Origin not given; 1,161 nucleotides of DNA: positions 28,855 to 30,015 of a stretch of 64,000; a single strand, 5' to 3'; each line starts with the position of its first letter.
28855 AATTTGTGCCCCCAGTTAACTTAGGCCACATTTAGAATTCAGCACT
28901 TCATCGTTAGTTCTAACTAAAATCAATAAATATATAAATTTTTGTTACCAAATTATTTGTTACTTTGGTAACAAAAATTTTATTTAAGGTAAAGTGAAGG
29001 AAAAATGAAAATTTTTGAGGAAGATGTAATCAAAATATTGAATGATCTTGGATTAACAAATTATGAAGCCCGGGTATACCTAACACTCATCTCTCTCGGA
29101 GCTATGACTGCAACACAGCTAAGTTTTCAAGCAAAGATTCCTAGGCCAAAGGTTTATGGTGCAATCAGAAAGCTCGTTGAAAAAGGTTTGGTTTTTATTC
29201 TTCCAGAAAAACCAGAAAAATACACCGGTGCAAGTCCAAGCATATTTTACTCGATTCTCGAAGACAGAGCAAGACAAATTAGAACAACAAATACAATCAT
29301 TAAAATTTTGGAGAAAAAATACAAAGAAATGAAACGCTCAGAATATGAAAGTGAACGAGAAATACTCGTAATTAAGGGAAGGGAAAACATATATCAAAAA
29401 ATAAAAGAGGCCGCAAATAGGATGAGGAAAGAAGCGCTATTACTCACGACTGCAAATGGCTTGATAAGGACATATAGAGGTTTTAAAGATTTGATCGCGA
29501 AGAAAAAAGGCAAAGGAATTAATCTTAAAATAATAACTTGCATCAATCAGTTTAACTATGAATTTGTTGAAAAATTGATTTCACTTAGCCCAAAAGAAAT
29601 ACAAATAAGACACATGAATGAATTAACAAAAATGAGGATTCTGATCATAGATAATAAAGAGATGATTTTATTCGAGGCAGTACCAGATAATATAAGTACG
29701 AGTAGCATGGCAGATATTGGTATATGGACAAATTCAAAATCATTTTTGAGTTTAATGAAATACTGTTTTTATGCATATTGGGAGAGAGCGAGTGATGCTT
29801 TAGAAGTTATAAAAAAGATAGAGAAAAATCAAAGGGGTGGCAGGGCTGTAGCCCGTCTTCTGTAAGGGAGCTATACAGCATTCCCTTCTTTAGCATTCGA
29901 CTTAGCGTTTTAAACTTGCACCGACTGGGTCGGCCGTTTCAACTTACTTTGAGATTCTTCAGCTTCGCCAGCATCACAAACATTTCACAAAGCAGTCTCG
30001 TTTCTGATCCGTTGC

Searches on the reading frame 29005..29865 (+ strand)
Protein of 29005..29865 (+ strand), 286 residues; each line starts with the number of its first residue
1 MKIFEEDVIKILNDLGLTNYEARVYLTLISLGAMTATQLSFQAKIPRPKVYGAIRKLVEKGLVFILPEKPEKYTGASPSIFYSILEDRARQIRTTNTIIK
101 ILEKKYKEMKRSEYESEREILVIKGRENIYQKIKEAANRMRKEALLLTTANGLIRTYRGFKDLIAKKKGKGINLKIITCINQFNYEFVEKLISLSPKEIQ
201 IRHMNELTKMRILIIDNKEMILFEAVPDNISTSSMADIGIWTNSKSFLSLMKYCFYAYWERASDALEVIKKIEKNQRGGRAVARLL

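Call 16: search_protein_families(library=ncbifam, proteins=[window:29005-29865:+], max_evalue=0.1)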
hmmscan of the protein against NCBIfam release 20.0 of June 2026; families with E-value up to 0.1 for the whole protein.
window:29005-29865:+ (286 aa): 10 families
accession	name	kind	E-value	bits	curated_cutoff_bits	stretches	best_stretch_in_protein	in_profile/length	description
NF047390.1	TransRegTrmBL1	equivalog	5.4e-18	65.1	650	1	4-273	2-250/341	HTH-type sugar sensing transcriptional regulator TrmBL1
NF041141.1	tran_reg_TrmBL2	equivalog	1.2e-16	61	530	1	11-263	9-262/264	HTH-type transcriptional regulator TrmBL2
NF047392.1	TransRegTrmBHalo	equivalog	1.5e-14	53.8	500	1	7-178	8-165/349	HTH-type sugar sensing transcriptional regulator TrmB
NF040851.1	tran_reg_TrmB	equivalog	6.6e-13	48.5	600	1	5-178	4-165/338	HTH-type sugar-sensing transcriptional regulator TrmB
NF053756.1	MreA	equivalog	1.3e-05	24.9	100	1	5-113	3-102/110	MreA family transcriptional regulator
NF053606.1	Sta1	subfamily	1.7e-05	24.8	80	1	16-84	17-83/100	Sta1 family transcriptional regulator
NF040939.2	trans_reg_lrs14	equivalog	0.00016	21.6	90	1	7-86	11-87/103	Lrs14 family HTH-type transcriptional regulator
TIGR02337.1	HpaR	equivalog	0.0021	17.9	121.2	1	11-64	20-73/130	homoprotocatechuate degradation operon regulator HpaR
NF006392.0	PRK08641.1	equivalog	0.0027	16.3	855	1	99-192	418-509/593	succinate dehydrogenase flavoprotein subunit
NF009385.0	PRK12744.1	equivalog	0.054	12.9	296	1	94-164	93-159/257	SDR family oxidoreductase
